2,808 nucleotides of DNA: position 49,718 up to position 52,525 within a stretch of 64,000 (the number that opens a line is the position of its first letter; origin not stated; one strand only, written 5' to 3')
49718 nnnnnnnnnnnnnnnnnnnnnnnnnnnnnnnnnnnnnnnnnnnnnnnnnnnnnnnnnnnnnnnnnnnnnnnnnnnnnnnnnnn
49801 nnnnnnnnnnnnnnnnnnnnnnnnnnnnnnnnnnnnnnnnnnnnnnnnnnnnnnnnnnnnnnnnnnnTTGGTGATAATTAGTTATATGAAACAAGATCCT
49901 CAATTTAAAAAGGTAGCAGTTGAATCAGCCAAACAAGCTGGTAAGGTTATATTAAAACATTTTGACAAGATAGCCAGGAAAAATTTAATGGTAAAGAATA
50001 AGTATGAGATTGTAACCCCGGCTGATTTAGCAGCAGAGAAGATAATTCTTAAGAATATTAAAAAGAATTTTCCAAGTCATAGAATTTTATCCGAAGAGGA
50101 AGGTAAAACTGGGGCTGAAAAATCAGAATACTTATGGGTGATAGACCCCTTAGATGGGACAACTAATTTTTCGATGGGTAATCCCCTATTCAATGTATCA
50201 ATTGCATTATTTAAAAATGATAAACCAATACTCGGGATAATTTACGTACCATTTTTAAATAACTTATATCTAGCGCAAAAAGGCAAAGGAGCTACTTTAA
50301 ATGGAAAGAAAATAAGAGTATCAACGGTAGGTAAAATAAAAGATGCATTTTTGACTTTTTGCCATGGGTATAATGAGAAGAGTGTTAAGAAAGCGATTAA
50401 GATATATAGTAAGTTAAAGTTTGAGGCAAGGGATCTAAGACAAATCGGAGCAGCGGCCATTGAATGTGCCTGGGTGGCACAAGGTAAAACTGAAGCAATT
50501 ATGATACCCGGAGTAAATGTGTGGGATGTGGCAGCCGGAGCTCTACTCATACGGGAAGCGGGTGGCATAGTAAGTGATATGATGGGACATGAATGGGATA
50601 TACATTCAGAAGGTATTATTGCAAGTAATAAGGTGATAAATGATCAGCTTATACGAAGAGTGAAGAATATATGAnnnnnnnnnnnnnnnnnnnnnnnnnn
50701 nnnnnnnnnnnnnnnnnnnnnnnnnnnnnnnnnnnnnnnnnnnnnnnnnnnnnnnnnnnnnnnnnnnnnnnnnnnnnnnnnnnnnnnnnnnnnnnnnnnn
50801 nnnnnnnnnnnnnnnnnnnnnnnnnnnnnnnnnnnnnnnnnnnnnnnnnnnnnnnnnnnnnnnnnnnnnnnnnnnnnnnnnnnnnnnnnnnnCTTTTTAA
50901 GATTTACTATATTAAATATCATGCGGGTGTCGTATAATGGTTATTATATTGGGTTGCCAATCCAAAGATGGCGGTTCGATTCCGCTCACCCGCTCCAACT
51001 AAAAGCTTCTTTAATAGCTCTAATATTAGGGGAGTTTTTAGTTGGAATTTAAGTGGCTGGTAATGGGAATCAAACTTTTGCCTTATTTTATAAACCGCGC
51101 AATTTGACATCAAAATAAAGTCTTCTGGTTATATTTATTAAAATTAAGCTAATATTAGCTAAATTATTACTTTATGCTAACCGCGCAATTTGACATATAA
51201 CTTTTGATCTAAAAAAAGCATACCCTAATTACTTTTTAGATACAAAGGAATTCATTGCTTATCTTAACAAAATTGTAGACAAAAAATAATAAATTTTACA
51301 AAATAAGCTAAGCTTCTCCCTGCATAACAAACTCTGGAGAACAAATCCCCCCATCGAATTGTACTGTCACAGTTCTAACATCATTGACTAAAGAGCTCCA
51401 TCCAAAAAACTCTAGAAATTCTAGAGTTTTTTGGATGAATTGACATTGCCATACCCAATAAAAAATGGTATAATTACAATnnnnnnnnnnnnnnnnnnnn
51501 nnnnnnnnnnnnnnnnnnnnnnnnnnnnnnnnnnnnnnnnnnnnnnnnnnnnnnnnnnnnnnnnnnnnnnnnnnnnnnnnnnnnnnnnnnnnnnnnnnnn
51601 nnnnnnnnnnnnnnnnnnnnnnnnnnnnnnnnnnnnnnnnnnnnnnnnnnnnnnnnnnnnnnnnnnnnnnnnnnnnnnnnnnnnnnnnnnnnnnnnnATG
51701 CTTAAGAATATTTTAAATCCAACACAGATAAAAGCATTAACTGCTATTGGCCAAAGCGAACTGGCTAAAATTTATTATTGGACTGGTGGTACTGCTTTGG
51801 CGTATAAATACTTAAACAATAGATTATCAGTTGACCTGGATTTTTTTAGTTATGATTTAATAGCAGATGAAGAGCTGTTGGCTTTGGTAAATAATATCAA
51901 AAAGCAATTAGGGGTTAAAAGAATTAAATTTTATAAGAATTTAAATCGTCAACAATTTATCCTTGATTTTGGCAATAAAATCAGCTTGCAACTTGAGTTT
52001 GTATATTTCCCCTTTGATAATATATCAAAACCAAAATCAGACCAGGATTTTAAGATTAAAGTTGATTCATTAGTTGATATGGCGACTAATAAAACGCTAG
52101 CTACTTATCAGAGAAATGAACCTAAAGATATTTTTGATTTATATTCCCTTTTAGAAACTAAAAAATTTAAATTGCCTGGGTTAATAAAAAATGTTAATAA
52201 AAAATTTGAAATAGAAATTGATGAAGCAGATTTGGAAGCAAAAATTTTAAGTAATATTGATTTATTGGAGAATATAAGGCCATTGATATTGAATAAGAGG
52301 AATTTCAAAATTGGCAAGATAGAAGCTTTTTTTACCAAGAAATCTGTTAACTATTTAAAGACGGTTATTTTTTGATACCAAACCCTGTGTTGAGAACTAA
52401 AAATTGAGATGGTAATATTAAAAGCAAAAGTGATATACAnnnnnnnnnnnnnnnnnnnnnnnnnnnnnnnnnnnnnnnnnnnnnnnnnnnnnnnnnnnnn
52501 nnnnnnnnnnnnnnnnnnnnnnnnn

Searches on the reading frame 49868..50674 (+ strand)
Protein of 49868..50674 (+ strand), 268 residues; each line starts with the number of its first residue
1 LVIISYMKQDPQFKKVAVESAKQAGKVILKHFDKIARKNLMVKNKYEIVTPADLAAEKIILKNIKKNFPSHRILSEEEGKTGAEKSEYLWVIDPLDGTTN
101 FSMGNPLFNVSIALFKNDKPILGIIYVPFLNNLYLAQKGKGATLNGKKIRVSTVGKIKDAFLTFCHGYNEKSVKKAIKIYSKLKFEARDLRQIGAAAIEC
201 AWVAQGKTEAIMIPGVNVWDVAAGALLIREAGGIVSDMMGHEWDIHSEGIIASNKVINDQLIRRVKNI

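Call 21: search_protein_families(library=pfam, proteins=[window:49868-50674:+], max_evalue=0.001)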
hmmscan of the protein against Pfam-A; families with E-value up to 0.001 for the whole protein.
window:49868-50674:+ (268 aa): 1 family
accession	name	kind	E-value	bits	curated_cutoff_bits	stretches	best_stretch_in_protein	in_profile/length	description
PF00459.30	Inositol_P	-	2.7e-69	234.1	27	1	12-266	4-267/271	Inositol monophosphatase family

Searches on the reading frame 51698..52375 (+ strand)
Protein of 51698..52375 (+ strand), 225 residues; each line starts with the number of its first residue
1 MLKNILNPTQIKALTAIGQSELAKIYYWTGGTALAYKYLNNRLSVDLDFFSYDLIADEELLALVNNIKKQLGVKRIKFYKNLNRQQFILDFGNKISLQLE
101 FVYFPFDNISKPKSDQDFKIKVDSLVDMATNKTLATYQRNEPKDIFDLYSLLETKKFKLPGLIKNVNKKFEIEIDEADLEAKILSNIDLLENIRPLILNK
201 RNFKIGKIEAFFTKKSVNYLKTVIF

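Call 21: search_protein_families(library=pfam, proteins=[window:51698-52375:+], max_evalue=0.001)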
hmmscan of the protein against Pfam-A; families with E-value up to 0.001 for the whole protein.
window:51698-52375:+ (225 aa): 1 family
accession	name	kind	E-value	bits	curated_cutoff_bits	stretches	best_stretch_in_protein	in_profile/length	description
PF08843.17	AbiEii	-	6.2e-16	59.5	22.5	1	13-175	2-191/238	Nucleotidyl transferase AbiEii toxin, Type IV TA system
